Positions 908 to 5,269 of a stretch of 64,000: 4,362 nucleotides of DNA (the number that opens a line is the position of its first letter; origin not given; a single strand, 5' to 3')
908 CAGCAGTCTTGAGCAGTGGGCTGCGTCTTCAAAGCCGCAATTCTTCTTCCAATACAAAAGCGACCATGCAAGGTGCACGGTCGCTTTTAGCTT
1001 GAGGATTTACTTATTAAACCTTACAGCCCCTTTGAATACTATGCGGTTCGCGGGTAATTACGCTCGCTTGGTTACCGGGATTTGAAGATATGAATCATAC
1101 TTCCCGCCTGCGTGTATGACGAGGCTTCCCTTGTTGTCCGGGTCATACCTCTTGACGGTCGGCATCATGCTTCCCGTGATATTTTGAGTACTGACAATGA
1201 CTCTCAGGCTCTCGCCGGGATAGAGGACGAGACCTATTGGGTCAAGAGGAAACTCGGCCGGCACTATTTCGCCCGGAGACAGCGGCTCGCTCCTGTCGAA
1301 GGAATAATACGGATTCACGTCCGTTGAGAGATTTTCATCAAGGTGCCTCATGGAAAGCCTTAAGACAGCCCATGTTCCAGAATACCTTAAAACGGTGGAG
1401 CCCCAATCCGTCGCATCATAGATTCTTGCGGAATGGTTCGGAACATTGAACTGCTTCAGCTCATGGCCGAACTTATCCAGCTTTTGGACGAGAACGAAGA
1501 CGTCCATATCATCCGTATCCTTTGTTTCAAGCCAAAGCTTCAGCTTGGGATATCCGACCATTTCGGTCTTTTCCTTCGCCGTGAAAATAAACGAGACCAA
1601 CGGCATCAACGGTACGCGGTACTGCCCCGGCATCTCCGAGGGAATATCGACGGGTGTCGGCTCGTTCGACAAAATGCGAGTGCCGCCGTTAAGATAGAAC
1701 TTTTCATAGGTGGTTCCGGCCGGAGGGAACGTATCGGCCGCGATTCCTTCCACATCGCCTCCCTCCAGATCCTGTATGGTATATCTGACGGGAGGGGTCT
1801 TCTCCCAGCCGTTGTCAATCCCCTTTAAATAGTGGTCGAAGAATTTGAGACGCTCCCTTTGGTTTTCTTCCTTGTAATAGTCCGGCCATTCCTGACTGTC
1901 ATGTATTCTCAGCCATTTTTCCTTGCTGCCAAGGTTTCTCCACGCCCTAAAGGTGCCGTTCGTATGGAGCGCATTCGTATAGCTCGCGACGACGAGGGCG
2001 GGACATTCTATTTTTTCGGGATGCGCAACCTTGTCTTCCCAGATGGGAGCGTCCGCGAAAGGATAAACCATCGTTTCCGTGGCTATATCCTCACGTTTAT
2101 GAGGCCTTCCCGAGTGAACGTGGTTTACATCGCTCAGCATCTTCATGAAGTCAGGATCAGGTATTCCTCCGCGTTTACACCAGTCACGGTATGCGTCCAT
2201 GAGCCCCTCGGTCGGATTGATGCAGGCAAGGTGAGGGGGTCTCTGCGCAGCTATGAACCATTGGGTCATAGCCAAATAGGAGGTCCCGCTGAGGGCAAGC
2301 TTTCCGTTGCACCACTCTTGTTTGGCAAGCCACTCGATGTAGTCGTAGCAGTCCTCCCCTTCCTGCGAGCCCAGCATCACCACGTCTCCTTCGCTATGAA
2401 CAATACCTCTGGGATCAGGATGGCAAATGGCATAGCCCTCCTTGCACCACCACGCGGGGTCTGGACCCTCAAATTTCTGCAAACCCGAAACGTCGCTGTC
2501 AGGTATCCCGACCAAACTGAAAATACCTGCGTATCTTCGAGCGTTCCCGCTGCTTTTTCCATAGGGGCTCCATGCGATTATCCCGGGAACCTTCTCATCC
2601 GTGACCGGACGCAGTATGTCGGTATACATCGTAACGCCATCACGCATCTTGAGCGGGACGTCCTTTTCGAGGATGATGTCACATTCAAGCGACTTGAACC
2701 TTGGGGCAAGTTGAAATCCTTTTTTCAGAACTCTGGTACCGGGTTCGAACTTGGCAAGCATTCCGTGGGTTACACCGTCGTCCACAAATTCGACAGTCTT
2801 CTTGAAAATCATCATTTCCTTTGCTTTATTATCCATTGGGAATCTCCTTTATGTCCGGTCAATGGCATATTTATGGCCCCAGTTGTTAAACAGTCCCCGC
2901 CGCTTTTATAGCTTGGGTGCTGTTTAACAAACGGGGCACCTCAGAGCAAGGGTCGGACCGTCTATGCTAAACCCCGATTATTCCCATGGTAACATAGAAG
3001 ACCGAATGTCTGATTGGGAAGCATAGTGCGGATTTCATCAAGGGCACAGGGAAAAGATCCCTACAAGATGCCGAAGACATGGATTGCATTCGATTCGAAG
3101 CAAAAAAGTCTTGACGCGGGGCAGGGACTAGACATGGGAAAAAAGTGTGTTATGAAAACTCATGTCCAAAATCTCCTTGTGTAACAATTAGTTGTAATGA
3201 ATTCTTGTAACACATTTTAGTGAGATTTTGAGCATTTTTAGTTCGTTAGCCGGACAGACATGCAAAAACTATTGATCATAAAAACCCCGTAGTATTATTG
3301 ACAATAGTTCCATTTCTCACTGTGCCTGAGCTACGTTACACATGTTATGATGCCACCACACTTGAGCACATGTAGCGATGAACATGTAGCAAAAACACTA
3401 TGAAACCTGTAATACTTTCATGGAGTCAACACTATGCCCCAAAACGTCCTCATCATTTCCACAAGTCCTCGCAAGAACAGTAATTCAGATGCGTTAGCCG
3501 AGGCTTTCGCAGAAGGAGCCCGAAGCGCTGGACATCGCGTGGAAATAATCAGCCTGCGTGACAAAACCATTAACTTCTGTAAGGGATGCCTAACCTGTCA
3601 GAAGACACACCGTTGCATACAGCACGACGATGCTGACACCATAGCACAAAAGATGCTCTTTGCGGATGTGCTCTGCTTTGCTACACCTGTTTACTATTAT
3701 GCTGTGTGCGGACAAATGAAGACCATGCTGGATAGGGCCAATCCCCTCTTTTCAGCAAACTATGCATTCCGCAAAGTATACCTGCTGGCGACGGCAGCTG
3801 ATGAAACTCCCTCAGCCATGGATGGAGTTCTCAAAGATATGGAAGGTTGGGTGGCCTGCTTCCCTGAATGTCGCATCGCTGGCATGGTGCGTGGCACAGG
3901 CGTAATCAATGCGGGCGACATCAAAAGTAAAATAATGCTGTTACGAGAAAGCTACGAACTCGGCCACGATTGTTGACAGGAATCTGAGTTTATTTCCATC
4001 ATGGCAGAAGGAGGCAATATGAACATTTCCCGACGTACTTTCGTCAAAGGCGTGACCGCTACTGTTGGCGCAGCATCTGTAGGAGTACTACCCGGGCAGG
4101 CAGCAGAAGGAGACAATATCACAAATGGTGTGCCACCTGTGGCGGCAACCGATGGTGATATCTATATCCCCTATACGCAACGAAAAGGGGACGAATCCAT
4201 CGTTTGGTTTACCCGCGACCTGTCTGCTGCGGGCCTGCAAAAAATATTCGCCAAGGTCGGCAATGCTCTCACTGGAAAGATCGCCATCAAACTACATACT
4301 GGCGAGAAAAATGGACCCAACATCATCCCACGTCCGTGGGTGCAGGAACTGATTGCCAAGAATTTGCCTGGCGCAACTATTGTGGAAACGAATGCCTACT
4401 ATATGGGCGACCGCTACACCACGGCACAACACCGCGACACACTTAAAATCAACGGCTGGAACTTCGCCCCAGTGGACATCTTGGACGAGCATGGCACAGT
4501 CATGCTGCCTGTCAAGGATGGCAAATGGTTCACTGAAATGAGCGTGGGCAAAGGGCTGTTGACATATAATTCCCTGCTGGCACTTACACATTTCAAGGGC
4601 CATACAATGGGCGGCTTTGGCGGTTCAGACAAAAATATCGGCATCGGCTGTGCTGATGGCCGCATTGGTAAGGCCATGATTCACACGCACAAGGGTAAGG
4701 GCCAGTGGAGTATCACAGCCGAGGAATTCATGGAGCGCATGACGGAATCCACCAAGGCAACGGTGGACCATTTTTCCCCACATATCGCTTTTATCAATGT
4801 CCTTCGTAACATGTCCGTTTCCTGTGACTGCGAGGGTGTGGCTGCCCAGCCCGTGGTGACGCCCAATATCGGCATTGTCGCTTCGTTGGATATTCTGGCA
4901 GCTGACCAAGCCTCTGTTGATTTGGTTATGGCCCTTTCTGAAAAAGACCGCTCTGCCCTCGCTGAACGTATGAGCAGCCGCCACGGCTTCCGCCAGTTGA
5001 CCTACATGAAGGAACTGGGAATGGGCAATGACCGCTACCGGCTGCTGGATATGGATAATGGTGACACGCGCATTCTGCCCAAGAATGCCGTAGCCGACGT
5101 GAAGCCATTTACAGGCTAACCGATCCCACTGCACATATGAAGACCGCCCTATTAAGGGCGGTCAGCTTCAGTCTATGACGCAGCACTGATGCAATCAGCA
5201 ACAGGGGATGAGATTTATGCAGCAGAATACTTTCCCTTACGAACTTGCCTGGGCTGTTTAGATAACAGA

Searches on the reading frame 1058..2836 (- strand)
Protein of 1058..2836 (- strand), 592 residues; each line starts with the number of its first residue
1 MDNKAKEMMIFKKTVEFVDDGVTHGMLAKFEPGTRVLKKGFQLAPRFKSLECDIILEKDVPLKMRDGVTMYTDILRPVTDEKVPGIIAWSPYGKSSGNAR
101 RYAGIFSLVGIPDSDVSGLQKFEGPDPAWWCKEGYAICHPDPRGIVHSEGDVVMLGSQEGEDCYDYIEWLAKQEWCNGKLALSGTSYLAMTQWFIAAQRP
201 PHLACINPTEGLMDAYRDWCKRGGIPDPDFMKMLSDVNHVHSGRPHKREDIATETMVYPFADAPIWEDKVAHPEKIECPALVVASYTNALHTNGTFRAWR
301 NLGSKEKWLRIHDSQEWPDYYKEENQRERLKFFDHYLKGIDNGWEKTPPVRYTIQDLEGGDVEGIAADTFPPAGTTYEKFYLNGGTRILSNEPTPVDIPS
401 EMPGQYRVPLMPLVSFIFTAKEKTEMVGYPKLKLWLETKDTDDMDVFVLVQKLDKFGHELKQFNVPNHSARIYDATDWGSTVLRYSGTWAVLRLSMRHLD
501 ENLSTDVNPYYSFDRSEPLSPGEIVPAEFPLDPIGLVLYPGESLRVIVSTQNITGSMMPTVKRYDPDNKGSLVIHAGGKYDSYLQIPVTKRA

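Call 55: search_protein_families(library=pfam, proteins=[window:1058-2836:-], max_evalue=0.0001)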
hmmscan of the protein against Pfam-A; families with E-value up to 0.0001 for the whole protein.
window:1058-2836:- (592 aa): 2 families
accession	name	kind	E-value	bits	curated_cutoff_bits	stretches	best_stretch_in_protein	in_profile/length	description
PF02129.25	Peptidase_S15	-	2e-39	136.3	23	1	66-312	1-256/262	X-Pro dipeptidyl-peptidase (S15 family)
PF08530.16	PepX_C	-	8.5e-33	114.5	22.5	1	342-585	1-217/217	X-Pro dipeptidyl-peptidase C-terminal non-catalytic domain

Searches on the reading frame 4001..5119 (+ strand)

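Call 55: search_protein_families(library=pfam, proteins=[window:4001-5119:+], max_evalue=0.0001)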
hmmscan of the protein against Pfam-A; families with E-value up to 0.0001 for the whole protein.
window:4001-5119:+ (372 aa): 1 family
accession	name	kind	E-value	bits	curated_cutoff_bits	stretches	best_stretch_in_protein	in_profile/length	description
PF04015.17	DUF362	-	4.1e-35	122.1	24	1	94-307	1-200/200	Domain of unknown function (DUF362)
